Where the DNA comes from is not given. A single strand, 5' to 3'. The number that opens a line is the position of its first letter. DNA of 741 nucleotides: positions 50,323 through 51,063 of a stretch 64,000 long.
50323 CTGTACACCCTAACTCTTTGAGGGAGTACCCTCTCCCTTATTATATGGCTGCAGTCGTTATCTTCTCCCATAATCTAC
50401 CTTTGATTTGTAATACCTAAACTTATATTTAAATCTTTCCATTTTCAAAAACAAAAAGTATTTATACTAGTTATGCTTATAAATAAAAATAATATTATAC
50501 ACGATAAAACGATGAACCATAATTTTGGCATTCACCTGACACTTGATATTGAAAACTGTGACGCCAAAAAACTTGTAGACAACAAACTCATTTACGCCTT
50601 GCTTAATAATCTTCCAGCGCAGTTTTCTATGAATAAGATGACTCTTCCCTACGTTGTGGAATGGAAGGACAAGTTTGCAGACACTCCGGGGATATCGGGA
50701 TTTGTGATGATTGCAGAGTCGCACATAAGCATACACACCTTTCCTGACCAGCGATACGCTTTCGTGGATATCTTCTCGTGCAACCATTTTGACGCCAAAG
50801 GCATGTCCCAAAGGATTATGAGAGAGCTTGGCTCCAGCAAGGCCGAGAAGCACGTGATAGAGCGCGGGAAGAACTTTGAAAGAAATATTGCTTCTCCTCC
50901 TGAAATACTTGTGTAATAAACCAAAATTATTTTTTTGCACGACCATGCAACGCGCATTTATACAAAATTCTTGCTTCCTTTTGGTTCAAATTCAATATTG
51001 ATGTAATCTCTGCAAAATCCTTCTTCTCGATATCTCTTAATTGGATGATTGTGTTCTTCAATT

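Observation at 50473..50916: Compositionally foreign S-adenosylmethionine decarboxylase (polyamine synthesis) gene alone on the opposite strand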

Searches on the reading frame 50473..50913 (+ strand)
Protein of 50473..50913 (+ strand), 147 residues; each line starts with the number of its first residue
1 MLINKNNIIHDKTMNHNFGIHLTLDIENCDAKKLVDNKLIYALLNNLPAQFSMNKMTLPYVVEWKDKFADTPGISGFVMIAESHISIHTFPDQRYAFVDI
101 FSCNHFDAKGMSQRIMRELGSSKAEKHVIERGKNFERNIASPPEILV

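Call 4: search_protein_families(library=pfam, proteins=[window:50473-50913:+], max_evalue=1)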
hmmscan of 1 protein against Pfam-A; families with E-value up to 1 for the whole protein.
window:50473-50913:+ (147 aa): 2 families
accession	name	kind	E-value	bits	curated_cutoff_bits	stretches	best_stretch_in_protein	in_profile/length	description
PF02675.21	AdoMet_dc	-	2.2e-24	86.3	25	1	21-132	1-107/107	S-adenosylmethionine decarboxylase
PF24810.1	RBD_LARS1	-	0.022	15.2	27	1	30-70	23-64/75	Leucine--tRNA ligase, RagD-binding domain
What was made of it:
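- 50512..50916 (+): Most likely CDS (134 aa, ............): AdoMetDC-fold pyruvoyl decarboxylase proenzyme, SpeDA-like. Pfam PF02675 E=2e-24 (call 4).
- On AdoMetDC superfamily, class 1b (PF02675): 86.3 bits against a cutoff of 25, full-length match 1-107/107 (call 4).
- On PdaD pyruvoyl arginine decarboxylase (PF01862): No hit at E<=1 (call 4).
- Closest known: PdaD pyruvoyl arginine decarboxylase. Different: An unrelated fold, with no sequence match (call 4).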

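Call 5: search_protein_families(library=ncbifam, proteins=[window:50473-50913:+], max_evalue=1)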
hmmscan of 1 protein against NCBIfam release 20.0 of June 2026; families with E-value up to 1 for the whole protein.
window:50473-50913:+ (147 aa): 1 family
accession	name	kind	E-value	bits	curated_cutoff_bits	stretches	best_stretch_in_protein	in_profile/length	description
TIGR03330.1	SAM_DCase_Bsu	equivalog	5.6e-21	75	75.65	1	18-132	3-112/112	adenosylmethionine decarboxylase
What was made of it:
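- On True AdoMetDC (SpeD/SpeH, EC 4.1.1.50): 75.0 bits against a cutoff of 75.65 (call 5).
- The TIGR03330 AdoMetDC equivalog score (75.0) misses its cutoff (75.65) only narrowly (call 5). The TIGR03330 score of 75.0 is almost at its cutoff of 75.65 (call 5).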

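Call 6: search_protein_families(library=phrogs, proteins=[window:50473-50913:+], max_evalue=1)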
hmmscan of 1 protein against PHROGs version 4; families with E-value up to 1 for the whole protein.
window:50473-50913:+ (147 aa): 3 families
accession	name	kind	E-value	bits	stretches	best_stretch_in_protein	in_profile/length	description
phrog_3125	-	other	1.5e-23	84.4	1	5-135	10-135/148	S-adenosylmethionine decarboxylase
phrog_25723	-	other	4.9e-08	34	1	79-105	1-27/57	S-adenosylmethionine decarboxylase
phrog_27309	-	other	2.5e-07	31.5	1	67-109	41-83/96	S-adenosylmethionine decarboxylase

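Call 7: search_solved_structures(query=window:50473-50913:+, max_evalue=1, show_alignments=3)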
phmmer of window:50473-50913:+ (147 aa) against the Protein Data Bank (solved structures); distinct sequences matched with E-value up to 1: 5.
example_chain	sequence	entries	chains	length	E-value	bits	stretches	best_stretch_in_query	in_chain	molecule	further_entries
2iii_A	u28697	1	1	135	9.2e-11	44.9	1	17-138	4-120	S-adenosylmethionine decarboxylase proenzyme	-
1vr7_A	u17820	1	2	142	4.8e-10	42.5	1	10-134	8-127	S-adenosylmethionine decarboxylase proenzyme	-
1tlu_A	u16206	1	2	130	1.4e-09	41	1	18-134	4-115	S-adenosylmethionine decarboxylase proenzyme, AdoMetDC, SamDC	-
1tmi_A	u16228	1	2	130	3.8e-09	39.6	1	18-134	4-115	S-adenosylmethionine decarboxylase proenzyme, AdoMetDC, SamDC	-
3iwb_A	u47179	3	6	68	0.0011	22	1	84-136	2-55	S-adenosylmethionine decarboxylase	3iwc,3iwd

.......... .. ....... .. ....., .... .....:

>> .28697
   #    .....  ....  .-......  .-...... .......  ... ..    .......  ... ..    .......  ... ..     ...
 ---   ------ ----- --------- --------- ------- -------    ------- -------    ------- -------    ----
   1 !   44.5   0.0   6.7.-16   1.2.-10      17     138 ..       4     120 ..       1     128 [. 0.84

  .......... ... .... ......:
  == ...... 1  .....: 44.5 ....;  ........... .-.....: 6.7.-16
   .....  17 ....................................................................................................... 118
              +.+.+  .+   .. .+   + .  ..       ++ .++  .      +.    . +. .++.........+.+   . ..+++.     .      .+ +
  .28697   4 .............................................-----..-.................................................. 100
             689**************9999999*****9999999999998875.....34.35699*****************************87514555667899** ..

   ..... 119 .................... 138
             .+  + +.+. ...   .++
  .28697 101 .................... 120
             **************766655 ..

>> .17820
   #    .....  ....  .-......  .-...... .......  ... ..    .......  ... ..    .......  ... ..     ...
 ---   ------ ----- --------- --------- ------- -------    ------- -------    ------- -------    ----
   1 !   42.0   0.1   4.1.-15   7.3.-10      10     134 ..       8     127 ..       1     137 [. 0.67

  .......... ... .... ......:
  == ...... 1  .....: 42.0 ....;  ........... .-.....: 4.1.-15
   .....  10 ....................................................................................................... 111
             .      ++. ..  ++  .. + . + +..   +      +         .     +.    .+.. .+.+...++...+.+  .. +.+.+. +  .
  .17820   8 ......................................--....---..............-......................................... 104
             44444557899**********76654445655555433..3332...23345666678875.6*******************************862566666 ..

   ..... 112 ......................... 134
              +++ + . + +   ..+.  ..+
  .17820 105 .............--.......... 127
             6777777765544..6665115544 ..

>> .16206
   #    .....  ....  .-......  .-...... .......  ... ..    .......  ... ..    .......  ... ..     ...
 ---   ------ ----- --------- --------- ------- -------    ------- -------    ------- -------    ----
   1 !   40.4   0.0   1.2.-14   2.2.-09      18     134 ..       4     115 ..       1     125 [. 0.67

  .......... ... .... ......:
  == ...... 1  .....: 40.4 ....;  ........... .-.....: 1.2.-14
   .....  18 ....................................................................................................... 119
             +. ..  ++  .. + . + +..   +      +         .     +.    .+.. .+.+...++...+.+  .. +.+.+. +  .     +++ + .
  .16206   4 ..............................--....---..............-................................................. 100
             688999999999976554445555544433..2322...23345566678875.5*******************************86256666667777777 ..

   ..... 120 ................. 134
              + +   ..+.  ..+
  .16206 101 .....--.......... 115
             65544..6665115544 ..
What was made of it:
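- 50716..50721 (+): Glu-Ser self-cleavage site. Ser83 (Ser70 in the 134-aa form) would become the pyruvoyl group. Aligns with T. maritima Glu62-Ser63 (call 7).
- Checked: It matches PF02675 AdoMet_dc (E=2.2e-24, 86 bits against a cutoff of 25; call 4), PHROG 3125 (call 6), and the solved class 1b AdoMetDC proenzymes 2iii, 1vr7 and 1tlu (E 1e-10 to 1e-9; call 7).
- Family matches in calls 4, 6 and 7.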

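Call 14: find_homologous_proteins(query=window:50473-50913:+)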
Query window:50473-50913:+ (147 aa): 1457 proteins with E <= 0.001 among 1468 candidates; the best 120 are listed.
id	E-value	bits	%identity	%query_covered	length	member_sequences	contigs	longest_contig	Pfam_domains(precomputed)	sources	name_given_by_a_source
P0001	6.9e-79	280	91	91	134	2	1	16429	PF02675.22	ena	-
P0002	4.2e-74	265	80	99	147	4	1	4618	PF02675.22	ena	-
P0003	4.2e-57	210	74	88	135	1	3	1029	PF02675.22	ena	-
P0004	2.5e-53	198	71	83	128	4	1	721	PF02675.22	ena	-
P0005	3.1e-53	197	69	83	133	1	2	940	PF02675.22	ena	-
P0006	4.7e-51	190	70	83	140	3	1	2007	PF02675.22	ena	-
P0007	1.1e-49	186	66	83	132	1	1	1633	PF02675.22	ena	-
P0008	1.2e-49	186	63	86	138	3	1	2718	PF02675.22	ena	-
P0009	6.6e-49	183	65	83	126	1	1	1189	PF02675.22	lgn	-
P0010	1.4e-48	182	64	89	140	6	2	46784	PF02675.22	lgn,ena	-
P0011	2.0e-48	182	60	91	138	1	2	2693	PF02675.22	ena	-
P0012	3.3e-48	181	63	88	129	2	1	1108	PF02675.22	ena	-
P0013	8.2e-48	180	66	83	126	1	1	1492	PF02675.22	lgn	-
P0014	2.6e-45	172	60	83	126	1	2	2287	PF02675.22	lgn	-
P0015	2.8e-45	171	64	84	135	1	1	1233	PF02675.22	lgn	-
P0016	4.8e-45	171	62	82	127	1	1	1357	PF02675.22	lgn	-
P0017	1.0e-41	160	60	83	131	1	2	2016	PF02675.22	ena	-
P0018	2.9e-41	158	55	88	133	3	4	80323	PF02675.22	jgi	-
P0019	4.8e-41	158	57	84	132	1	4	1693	PF02675.22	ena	-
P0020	7.9e-41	157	56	88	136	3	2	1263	PF02675.22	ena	-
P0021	9.6e-41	157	55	89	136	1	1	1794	PF02675.22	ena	-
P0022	1.2e-40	156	56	82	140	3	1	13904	PF02675.22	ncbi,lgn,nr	ncbi:MAG: adenosylmethionine decarboxylase [Candidatus Aenigmarchaeota archaeon]|nr:adenosylmethioni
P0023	1.5e-40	156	55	86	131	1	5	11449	PF02675.22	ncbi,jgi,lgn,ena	-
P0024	1.8e-40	156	53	88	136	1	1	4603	PF02675.22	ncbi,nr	ncbi:adenosylmethionine decarboxylase [Candidatus Woesearchaeota archaeon]|nr:adenosylmethionine dec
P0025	2.4e-40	155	58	86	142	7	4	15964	PF02675.22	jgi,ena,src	-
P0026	3.3e-40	155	56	84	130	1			PF02675.22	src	-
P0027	5.4e-40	154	58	82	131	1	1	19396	PF02675.22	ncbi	ncbi:MAG: adenosylmethionine decarboxylase [Nanoarchaeota archaeon]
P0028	6.2e-40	154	55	88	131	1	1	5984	PF02675.22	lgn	-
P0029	8.4e-40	154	57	83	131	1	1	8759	PF02675.22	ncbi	-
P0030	1.5e-39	153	52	89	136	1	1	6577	PF02675.22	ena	-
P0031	1.9e-39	153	54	83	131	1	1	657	PF02675.22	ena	-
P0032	2.2e-39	152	54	89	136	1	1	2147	PF02675.22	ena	-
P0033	2.4e-39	152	56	83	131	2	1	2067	PF02675.22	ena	-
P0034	2.6e-39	152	55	86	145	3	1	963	PF02675.22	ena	-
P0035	2.8e-39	152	55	88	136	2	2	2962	PF02675.22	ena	-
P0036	3.2e-39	152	53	89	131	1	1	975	PF02675.22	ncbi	-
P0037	3.4e-39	152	53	88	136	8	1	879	PF02675.22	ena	-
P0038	3.5e-39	152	55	89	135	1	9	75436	PF02675.22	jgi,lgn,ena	-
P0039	3.8e-39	152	56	84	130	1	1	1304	PF02675.22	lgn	-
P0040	4.4e-39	151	54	88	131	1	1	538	PF02675.22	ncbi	-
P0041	4.4e-39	151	54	82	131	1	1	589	PF02675.22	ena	-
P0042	4.8e-39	151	55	88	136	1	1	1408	PF02675.22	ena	-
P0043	5.8e-39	151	55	82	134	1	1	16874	PF02675.22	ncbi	-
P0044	7.6e-39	151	55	86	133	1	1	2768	PF02675.22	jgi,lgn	-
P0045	8.2e-39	150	54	86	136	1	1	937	PF02675.22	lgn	-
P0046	9.6e-39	150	57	82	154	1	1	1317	PF02675.22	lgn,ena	-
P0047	1.0e-38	150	53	88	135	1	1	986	PF02675.22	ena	-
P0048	1.2e-38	150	57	83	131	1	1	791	PF02675.22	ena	-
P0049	1.2e-38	150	54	84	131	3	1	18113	PF02675.22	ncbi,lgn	-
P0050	1.4e-38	150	58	82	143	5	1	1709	PF02675.22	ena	-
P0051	1.5e-38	150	57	82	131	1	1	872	PF02675.22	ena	-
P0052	1.6e-38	150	54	87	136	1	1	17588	PF02675.22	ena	-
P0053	1.7e-38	149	57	82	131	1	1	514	PF02675.22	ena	-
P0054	1.9e-38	149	56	84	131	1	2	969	PF02675.22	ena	-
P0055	2.0e-38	149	56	84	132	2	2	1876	PF02675.22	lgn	-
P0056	2.4e-38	149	56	84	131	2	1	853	PF02675.22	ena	-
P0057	2.4e-38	149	56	84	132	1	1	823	PF02675.22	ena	-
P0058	2.6e-38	149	55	84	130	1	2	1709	PF02675.22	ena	-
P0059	2.8e-38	149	53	83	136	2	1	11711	PF02675.22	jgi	jgi:S-adenosylmethionine decarboxylase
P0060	3.0e-38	149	57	81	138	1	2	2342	PF02675.22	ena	-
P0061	3.3e-38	148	55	83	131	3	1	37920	PF02675.22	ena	-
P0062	3.5e-38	148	55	82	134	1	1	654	PF02675.22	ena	-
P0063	3.9e-38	148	54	84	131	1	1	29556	PF02675.22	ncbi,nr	ncbi:adenosylmethionine decarboxylase [Candidatus Woesearchaeota archaeon]|nr:adenosylmethionine dec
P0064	4.0e-38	148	53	83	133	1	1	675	PF02675.22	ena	-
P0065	4.3e-38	148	51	88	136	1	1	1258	PF02675.22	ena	-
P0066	4.3e-38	148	53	84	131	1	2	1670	PF02675.22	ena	-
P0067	5.9e-38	148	54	84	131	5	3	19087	PF02675.22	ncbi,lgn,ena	-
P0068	6.5e-38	148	52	84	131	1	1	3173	PF02675.22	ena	-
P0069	6.9e-38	147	53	87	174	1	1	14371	PF02675.22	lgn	-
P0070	7.0e-38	147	54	84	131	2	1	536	PF02675.22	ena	-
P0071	7.6e-38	147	52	88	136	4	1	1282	PF02675.22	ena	-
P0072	7.6e-38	147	54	83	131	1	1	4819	PF02675.22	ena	-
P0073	8.5e-38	147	55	84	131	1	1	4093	PF02675.22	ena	-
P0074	9.2e-38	147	54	84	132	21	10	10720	PF02675.22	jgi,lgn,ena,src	-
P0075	9.6e-38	147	54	85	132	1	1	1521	PF02675.22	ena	-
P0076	1.0e-37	147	55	86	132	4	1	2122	PF02675.22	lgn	-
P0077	1.1e-37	147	56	84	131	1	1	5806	PF02675.22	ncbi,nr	ncbi:adenosylmethionine decarboxylase [Candidatus Woesearchaeota archaeon]|nr:adenosylmethionine dec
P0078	1.1e-37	147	54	87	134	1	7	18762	PF02675.22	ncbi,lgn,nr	ncbi:adenosylmethionine decarboxylase [Candidatus Woesearchaeota archaeon]|nr:adenosylmethionine dec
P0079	1.2e-37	147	53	86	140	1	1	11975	PF02675.22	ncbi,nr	ncbi:MAG: adenosylmethionine decarboxylase [Candidatus Aenigmarchaeota archaeon]|nr:adenosylmethioni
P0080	1.2e-37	147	54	86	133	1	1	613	PF02675.22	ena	-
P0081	1.2e-37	147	54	85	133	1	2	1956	PF02675.22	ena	-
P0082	1.3e-37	147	51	88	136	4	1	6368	PF02675.22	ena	-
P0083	1.3e-37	147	54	88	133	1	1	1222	PF02675.22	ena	-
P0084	1.3e-37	147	54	83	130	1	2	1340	PF02675.22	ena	-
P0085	1.5e-37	146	55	83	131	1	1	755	PF02675.22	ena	-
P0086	1.5e-37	146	53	89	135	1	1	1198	PF02675.22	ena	-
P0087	1.5e-37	146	54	84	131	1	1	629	PF02675.22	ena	-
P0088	1.5e-37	146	53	84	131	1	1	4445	PF02675.22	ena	-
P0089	1.6e-37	146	54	84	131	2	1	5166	PF02675.22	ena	-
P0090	1.7e-37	146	57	82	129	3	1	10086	PF02675.22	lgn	-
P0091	1.8e-37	146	55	83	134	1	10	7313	PF02675.22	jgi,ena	jgi:S-adenosylmethionine decarboxylase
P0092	1.8e-37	146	52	84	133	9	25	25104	PF02675.22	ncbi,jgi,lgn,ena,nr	ncbi:adenosylmethionine decarboxylase [Candidatus Woesearchaeota archaeon]|nr:adenosylmethionine dec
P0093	1.9e-37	146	54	83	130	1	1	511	PF02675.22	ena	-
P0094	1.9e-37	146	55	80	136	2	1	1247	PF02675.22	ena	-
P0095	2.0e-37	146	50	86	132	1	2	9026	PF02675.22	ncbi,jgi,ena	-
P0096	2.1e-37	146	54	82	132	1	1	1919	PF02675.22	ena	-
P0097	2.1e-37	146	55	82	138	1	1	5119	PF02675.22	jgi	jgi:S-adenosylmethionine decarboxylase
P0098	2.1e-37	146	51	88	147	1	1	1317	PF02675.22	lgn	-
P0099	2.3e-37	146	53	84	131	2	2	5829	PF02675.22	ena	-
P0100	2.5e-37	146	54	84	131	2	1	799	PF02675.22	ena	-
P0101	2.5e-37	146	54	83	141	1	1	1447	PF02675.22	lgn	-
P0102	2.7e-37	146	54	83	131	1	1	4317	PF02675.22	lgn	-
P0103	2.8e-37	146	55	81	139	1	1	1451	PF02675.22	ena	-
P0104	2.8e-37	145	53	86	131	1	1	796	PF02675.22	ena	-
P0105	2.9e-37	145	54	83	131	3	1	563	PF02675.22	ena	-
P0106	3.2e-37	145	53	83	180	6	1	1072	PF02675.22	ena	-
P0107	3.3e-37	145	53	86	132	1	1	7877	PF02675.22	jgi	-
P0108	3.3e-37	145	54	85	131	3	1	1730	PF02675.22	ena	-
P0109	3.5e-37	145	54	83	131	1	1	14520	PF02675.22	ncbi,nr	ncbi:MAG: adenosylmethionine decarboxylase [Nanoarchaeota archaeon]|nr:adenosylmethionine decarboxyl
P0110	3.7e-37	145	53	84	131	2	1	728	PF02675.22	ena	-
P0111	3.9e-37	145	56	80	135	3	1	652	PF02675.22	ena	-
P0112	4.0e-37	145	54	84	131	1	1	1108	PF02675.22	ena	-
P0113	4.0e-37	145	52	89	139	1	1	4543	PF02675.22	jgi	-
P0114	4.2e-37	145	54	83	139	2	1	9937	PF02675.22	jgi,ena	jgi:S-adenosylmethionine decarboxylase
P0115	4.7e-37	145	52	84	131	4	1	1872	PF02675.22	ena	-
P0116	4.9e-37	145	54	83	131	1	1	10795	PF02675.22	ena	-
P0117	4.9e-37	145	54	84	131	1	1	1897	PF02675.22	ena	-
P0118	5.0e-37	145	54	82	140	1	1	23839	PF02675.22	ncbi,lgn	-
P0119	5.1e-37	145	55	83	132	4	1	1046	PF02675.22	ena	-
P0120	5.5e-37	145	53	83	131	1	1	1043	PF02675.22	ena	-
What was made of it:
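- Best database labels are AdoMetDC (calls 4-7, 14).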

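Call 24: list_cluster_members(proteins=[P0024, P0063, P0077, P0078, P0092, P0022, P0079, P0027, P0109, P0023])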
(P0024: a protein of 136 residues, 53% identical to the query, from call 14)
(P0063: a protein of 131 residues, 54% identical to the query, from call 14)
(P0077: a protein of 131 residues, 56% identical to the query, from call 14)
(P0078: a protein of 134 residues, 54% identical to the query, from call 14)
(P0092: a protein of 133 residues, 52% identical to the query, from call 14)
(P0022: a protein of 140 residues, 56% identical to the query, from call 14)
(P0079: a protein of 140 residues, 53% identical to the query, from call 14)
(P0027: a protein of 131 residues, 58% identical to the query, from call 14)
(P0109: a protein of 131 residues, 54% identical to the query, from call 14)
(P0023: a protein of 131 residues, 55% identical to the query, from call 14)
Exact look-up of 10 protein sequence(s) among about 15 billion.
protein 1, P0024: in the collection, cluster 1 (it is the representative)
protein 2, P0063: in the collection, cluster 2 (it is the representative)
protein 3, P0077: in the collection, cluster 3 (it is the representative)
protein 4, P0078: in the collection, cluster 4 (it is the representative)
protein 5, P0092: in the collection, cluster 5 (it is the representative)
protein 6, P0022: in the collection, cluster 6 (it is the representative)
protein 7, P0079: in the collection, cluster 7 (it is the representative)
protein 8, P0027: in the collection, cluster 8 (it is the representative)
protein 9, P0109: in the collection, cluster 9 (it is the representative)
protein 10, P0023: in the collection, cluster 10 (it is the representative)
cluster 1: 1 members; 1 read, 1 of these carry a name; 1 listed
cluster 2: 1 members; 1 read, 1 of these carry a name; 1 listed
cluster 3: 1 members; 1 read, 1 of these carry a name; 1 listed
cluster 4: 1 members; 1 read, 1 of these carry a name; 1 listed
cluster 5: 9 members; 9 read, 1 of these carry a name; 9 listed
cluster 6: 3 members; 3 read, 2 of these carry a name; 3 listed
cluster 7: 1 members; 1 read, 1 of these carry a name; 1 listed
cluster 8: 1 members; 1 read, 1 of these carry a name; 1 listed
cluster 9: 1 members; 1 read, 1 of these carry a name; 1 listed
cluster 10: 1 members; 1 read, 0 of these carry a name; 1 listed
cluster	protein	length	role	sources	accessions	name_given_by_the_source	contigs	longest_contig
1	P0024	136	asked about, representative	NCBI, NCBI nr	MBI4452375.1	adenosylmethionine decarboxylase [Candidatus Woesearchaeota archaeon]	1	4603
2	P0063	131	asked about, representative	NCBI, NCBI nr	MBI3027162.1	adenosylmethionine decarboxylase [Candidatus Woesearchaeota archaeon]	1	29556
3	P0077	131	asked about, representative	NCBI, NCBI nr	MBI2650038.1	adenosylmethionine decarboxylase [Candidatus Woesearchaeota archaeon]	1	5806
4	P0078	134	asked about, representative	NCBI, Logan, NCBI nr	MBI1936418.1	adenosylmethionine decarboxylase [Candidatus Woesearchaeota archaeon]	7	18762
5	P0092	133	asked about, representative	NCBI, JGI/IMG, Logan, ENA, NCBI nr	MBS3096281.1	adenosylmethionine decarboxylase [Candidatus Woesearchaeota archaeon]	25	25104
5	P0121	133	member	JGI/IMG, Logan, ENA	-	-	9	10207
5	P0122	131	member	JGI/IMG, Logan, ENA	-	-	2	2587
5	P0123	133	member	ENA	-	-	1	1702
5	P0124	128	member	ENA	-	-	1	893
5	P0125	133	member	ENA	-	-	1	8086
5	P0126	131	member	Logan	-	-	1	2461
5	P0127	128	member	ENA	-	-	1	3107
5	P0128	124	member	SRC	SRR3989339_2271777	-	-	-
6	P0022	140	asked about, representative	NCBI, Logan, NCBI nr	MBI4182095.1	MAG: adenosylmethionine decarboxylase [Candidatus Aenigmarchaeota archaeon] | adenosylmethionine decarboxylase [Candidatus Aenigmarchaeota archaeon]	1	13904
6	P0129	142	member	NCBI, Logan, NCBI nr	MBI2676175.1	MAG: adenosylmethionine decarboxylase [Candidatus Aenigmarchaeota archaeon] | adenosylmethionine decarboxylase [Candidatus Aenigmarchaeota archaeon]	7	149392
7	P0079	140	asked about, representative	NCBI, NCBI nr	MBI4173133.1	MAG: adenosylmethionine decarboxylase [Candidatus Aenigmarchaeota archaeon] | adenosylmethionine decarboxylase [Candidatus Aenigmarchaeota archaeon]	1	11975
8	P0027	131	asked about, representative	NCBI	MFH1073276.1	MAG: adenosylmethionine decarboxylase [Nanoarchaeota archaeon]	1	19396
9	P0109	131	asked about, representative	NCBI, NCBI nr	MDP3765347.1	MAG: adenosylmethionine decarboxylase [Nanoarchaeota archaeon] | adenosylmethionine decarboxylase [Nanoarchaeota archaeon]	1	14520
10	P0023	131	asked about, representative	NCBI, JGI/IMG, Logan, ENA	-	-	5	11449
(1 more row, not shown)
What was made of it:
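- All top hits with a name are Woese-, Nano- or Aenigmarchaeota (calls 14, 24).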

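Call 25: find_encoding_contigs(protein=P0063, flank=8000, max_places=3)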
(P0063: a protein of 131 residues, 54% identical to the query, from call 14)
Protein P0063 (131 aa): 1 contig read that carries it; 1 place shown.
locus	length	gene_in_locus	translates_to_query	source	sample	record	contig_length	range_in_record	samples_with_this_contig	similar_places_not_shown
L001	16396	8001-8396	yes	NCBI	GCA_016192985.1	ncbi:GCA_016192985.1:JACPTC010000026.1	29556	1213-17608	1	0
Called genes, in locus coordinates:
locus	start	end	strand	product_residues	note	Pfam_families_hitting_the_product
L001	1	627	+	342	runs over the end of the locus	PF08240:ADH_N, PF16912:Glu_dehyd_C, PF00107:ADH_zinc_N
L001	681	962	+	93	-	-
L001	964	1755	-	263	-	PF01048:PNP_UDP_1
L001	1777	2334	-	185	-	PF03367:Zn_ribbon_ZPR1 (weak), PF22794:jr-ZPR1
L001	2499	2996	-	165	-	-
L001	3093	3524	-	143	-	PF04472:SepF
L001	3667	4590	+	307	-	PF01073:3Beta_HSD, PF01370:Epimerase, PF04321:RmlD_sub_bind (weak), PF16363:GDP_Man_Dehyd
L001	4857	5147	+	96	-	PF01157:Ribosomal_L21e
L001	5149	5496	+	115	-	PF03874:RNA_pol_Rpb4 (weak)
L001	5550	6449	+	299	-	-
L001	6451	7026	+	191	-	PF04919:DUF655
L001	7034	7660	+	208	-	PF02163:Peptidase_M50 (weak)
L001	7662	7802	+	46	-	-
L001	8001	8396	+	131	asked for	PF02675:AdoMet_dc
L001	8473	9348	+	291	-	PF00491:Arginase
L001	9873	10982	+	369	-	PF01916:DS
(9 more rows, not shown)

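Call 26: find_related_loci(query=window:50473-50913:+, collection=viral_contigs, flank=10000)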
Query window:50473-50913:+ (147 aa) in viral_contigs; peptide patterns used: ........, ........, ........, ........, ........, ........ (x = any residue, [..] = any of these).
5 stretches matched a pattern; 5 encode a relative of the query (tblastn E <= 1e-3); 5 distinct loci.
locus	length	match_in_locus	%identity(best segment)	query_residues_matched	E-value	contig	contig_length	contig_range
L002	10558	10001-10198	42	66-131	6e-14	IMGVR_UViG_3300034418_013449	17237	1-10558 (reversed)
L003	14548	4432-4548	67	69-107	1e-13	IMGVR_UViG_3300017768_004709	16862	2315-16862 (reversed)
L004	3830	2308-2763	28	13-131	2e-12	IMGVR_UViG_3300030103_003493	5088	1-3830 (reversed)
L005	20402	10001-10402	30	9-109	7e-12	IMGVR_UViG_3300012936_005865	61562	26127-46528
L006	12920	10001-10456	25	13-131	1e-10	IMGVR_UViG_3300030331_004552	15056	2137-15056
